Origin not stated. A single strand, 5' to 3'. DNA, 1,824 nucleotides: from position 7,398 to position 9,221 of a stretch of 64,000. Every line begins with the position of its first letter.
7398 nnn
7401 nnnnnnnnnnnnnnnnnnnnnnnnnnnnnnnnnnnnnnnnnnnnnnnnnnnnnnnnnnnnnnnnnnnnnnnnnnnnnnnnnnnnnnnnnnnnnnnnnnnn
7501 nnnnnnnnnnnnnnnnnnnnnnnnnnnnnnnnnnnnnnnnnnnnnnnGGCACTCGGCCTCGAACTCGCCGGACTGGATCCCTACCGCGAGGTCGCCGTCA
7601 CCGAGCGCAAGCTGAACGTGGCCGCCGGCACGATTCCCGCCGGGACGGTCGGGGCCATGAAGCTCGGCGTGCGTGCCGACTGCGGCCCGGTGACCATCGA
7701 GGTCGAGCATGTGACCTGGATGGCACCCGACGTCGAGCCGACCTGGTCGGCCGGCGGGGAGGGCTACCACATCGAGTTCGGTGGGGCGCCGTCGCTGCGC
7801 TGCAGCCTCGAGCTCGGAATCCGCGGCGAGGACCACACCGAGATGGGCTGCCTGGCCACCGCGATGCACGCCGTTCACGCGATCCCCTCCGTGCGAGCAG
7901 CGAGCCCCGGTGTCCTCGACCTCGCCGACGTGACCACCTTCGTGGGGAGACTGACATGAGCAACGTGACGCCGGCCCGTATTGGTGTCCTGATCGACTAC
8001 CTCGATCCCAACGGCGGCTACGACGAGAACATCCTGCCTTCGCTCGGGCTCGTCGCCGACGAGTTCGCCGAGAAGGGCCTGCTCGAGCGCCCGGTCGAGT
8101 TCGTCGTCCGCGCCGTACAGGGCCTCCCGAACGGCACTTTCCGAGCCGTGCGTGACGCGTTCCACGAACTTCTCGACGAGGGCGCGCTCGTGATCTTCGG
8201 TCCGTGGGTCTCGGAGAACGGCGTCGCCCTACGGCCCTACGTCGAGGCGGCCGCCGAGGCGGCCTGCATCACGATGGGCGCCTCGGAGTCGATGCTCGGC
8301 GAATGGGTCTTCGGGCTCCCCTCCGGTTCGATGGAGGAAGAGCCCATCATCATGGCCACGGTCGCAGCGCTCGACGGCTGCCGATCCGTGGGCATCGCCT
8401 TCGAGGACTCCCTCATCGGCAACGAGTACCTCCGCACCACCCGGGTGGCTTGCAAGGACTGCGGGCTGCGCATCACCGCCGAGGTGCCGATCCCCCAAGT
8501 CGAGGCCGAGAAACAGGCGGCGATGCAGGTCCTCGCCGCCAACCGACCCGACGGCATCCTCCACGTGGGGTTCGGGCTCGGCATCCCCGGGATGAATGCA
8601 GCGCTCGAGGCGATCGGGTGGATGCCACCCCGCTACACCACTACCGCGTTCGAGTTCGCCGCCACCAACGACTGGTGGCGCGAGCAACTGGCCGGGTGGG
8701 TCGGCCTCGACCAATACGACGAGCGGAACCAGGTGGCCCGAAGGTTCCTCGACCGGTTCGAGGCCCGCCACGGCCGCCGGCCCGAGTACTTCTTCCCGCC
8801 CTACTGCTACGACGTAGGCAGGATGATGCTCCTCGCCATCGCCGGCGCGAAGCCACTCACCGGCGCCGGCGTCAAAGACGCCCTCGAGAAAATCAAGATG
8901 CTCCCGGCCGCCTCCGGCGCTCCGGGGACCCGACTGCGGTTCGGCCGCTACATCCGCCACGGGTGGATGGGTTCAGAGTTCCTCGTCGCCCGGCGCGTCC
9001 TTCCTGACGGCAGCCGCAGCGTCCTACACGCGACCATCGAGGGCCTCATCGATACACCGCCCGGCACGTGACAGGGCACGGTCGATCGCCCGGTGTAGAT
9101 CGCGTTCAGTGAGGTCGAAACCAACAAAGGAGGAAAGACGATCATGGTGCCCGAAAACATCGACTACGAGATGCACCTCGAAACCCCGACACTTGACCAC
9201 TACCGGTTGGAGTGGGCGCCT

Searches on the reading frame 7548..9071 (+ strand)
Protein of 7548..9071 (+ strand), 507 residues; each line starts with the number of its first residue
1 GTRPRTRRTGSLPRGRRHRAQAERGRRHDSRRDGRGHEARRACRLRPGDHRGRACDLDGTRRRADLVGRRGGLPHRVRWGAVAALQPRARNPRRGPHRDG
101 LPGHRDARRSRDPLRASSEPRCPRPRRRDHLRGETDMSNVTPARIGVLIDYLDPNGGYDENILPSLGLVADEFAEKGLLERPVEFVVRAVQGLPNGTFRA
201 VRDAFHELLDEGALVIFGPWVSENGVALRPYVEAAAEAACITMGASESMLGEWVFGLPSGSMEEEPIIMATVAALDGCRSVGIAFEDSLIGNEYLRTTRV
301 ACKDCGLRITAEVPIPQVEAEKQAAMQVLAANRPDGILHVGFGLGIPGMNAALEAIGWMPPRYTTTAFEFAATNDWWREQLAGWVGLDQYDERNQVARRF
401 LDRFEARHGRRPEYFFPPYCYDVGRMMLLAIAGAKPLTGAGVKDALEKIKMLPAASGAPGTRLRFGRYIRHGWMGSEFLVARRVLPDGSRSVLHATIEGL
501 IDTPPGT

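Call 47: search_protein_families(library=pfam, proteins=[window:7548-9071:+], max_evalue=0.0001)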
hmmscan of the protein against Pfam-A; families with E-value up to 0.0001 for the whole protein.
window:7548-9071:+ (507 aa): 1 family
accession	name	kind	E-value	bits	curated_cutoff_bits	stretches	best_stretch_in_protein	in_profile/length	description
PF13458.12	Peripla_BP_6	-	6.4e-19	69.3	31.7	1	144-470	3-331/343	Periplasmic binding protein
